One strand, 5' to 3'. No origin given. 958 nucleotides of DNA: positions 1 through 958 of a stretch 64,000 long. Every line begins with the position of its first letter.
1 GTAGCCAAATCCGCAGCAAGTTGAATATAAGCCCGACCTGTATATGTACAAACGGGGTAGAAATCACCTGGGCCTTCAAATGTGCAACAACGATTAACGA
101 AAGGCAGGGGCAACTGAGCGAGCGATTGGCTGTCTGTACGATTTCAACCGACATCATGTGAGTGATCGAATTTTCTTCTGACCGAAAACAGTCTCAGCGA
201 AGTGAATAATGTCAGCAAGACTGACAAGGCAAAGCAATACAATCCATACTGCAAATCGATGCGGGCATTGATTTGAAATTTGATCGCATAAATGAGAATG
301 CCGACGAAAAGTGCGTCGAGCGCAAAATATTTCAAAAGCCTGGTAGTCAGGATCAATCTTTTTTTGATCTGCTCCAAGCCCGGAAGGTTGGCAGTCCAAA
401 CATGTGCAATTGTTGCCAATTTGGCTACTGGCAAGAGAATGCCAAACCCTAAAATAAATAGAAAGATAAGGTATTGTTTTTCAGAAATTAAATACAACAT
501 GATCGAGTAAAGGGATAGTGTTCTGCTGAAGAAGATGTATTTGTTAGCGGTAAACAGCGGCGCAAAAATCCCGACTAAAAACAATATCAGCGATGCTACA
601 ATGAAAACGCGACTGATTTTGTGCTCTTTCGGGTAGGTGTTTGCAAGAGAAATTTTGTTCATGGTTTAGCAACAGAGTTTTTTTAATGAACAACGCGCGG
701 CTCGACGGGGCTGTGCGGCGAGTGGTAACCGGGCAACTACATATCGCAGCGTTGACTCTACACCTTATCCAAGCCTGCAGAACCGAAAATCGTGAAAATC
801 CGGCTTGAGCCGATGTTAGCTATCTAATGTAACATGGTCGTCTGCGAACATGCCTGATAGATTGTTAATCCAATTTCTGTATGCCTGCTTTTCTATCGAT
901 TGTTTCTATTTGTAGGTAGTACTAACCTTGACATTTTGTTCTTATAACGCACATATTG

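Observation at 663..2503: AT-rich single-gene islet encoding an unrecognisable membrane-anchored 385-aa protein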

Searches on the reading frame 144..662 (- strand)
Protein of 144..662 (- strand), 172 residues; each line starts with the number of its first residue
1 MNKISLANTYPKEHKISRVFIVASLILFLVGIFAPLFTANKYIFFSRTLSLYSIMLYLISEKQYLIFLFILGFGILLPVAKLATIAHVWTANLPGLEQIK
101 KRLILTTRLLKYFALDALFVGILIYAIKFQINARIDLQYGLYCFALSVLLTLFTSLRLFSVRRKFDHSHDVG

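Call 5: search_protein_families(library=pfam, proteins=[window:144-662:-], max_evalue=1)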
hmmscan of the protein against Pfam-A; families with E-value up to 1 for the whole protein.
window:144-662:- (172 aa): 2 families
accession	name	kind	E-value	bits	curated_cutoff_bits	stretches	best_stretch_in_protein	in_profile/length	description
PF04403.18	PqiA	-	1.2e-12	48.4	23.8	1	20-156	7-144/156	Paraquat-inducible protein A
PF00902.23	TatC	-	0.85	9.8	25.1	1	10-77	88-156/208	Sec-independent protein translocase protein (TatC)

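Call 6: search_protein_families(library=padloc, proteins=[window:144-662:-], max_evalue=1)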
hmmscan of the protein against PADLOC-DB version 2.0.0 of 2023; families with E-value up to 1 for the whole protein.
window:144-662:- (172 aa): 0 families

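Call 7: search_protein_families(library=ncbifam, proteins=[window:144-662:-], max_evalue=1)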
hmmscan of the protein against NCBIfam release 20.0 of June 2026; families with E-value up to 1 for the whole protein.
window:144-662:- (172 aa): 2 families
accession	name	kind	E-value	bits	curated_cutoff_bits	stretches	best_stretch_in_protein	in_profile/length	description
TIGR00155.1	pqiA_fam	subfamily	2.6e-06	26.8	260.35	1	19-154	56-189/403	PqiA/YebS family transporter subunit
TIGR00939.1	2a57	subfamily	0.0015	17.3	297.5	1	69-158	2-95/439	nucleoside Transporter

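Call 73: find_homologous_proteins(query=window:144-662:-, max_evalue=1e-10)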
Query window:144-662:- (172 aa): 4 proteins with E <= 1e-10 among 240 candidates.
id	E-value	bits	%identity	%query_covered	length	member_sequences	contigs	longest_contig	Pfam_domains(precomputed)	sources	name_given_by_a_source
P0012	2.6e-101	355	100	100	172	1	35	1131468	PF04403.19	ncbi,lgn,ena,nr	ncbi:MAG: paraquat-inducible protein A [Deferribacteres bacterium]|nr:paraquat-inducible protein A [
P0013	1.1e-56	210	62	95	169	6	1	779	PF04403.19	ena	-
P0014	1.3e-29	122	46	78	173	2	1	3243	PF04403.19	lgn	-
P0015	2.5e-29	121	49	70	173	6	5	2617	PF04403.19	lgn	-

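Call 76: find_encoding_contigs(protein=P0014, flank=10000)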
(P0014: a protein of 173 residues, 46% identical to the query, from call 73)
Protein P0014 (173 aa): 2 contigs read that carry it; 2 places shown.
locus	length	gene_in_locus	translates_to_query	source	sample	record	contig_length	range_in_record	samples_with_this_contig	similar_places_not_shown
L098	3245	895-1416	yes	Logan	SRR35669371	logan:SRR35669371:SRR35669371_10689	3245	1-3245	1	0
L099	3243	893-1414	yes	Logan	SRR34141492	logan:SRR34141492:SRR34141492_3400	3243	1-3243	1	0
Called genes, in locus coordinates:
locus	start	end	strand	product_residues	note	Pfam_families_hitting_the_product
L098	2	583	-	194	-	?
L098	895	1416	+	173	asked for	PF04403:PqiA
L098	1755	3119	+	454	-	PF05936:T6SS_VasE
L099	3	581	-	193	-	?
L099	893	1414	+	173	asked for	PF04403:PqiA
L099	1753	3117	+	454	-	PF05936:T6SS_VasE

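Call 80: find_encoding_contigs(protein=P0012, flank=4000, max_places=10)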
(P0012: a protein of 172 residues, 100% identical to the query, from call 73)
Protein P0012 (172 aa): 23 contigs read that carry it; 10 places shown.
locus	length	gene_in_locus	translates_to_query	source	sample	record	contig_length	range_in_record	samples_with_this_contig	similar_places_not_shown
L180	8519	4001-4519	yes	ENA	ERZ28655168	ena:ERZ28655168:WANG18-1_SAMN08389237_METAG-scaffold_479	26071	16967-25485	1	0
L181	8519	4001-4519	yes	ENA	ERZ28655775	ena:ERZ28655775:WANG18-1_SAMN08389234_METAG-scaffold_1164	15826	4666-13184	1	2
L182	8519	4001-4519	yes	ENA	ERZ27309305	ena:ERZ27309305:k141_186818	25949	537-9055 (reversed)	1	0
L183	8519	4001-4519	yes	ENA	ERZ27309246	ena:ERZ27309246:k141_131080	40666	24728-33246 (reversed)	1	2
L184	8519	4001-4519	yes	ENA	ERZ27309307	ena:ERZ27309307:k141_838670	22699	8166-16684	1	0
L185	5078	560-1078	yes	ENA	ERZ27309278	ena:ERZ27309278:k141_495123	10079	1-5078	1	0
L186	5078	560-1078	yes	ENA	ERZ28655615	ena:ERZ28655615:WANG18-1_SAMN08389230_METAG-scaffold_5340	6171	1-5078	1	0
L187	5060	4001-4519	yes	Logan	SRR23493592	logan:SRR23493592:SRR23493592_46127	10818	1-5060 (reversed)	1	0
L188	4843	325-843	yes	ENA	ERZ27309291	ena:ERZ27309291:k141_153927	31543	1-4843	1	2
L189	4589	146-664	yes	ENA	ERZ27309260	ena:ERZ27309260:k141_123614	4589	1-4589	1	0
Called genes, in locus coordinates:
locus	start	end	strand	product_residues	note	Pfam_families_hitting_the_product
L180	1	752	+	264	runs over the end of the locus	PF03372:Exo_endo_phos, PF23226:Exo_endo_phos_PGAP2IP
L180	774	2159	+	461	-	PF00884:Sulfatase, PF01663:Phosphodiest (weak), PF16347:SGSH_C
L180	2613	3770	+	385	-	-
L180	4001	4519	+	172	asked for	PF04403:PqiA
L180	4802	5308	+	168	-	-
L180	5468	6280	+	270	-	PF06283:ThuA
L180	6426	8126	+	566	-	PF00916:Sulfate_transp, PF01740:STAS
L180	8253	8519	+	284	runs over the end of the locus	?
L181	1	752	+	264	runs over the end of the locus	PF03372:Exo_endo_phos, PF23226:Exo_endo_phos_PGAP2IP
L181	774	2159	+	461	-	PF00884:Sulfatase, PF01663:Phosphodiest (weak), PF16347:SGSH_C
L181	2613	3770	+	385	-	-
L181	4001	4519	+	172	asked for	PF04403:PqiA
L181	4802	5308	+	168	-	-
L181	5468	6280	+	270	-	PF06283:ThuA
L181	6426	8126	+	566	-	PF00916:Sulfate_transp, PF01740:STAS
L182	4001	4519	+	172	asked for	PF04403:PqiA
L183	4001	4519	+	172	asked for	PF04403:PqiA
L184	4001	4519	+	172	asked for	PF04403:PqiA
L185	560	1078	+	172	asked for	PF04403:PqiA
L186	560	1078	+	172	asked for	PF04403:PqiA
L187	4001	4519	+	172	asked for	PF04403:PqiA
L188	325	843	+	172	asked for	PF04403:PqiA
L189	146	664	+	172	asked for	PF04403:PqiA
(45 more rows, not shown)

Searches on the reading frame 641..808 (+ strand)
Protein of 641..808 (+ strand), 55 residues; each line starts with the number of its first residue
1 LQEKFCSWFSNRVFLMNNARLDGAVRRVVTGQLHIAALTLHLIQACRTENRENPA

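Call 98: search_protein_families(library=pfam, proteins=[window:641-808:+], max_evalue=1)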
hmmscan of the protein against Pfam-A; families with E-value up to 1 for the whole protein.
window:641-808:+ (55 aa): 0 families
